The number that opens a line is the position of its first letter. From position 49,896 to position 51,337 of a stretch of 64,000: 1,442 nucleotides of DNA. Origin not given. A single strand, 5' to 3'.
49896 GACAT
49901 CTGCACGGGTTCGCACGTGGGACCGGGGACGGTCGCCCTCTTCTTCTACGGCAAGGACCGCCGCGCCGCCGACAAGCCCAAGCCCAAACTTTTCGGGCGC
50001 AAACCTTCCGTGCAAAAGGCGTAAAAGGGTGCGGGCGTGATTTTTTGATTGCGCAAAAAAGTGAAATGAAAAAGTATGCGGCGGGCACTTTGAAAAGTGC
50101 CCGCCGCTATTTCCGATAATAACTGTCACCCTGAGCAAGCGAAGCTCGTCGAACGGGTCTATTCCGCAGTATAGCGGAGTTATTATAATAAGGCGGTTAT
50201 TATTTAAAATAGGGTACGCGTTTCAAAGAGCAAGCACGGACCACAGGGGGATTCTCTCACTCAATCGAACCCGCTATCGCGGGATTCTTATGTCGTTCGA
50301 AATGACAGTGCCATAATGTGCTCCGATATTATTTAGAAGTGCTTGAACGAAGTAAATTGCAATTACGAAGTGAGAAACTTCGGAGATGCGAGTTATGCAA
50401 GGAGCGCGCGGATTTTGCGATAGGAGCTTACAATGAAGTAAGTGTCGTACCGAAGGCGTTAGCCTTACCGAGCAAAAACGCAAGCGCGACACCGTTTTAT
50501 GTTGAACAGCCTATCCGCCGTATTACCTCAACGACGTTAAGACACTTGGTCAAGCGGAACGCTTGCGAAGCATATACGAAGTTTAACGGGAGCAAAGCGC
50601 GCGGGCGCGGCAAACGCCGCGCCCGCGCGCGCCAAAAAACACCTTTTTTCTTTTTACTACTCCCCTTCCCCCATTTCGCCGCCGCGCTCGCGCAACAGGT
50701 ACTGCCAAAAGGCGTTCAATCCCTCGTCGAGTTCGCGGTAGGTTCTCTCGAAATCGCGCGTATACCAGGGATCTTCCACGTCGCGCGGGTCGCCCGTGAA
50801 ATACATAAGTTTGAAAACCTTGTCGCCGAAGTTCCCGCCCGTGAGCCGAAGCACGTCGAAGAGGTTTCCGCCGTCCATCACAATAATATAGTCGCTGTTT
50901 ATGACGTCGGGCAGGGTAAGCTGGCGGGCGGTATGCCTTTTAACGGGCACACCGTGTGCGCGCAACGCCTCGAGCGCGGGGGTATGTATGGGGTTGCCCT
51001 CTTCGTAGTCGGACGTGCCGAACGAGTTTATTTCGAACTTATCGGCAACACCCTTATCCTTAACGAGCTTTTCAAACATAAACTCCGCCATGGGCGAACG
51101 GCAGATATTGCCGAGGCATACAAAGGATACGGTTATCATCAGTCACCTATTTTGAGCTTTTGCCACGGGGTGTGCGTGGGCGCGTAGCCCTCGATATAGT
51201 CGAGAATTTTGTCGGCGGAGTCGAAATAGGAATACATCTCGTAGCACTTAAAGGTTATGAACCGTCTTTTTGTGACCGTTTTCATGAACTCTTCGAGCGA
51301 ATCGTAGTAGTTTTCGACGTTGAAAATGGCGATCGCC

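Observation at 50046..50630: Ordered multi-module composite repeat, ~10 copies in 64 kb (most complete copy here)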

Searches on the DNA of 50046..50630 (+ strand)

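Call 71: search_dna_similar(query=window:50046-50630:+, collection=plasmids, mode=distant, max_evalue=0.001, max_rows=10)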
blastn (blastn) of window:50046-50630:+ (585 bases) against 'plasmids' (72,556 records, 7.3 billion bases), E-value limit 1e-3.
No match.

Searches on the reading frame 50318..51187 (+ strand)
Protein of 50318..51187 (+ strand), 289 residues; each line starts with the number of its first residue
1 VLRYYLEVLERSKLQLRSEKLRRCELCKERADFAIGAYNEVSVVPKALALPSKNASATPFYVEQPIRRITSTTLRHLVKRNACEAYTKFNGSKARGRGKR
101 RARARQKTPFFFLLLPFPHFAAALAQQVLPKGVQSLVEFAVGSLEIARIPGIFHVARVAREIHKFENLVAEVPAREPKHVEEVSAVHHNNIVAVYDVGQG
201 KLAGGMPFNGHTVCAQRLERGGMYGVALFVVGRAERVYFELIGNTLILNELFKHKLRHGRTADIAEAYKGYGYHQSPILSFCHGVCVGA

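Call 23: search_protein_families(library=pfam, proteins=[window:50318-51187:+])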
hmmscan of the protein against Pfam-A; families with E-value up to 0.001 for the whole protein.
window:50318-51187:+ (289 aa): 0 families
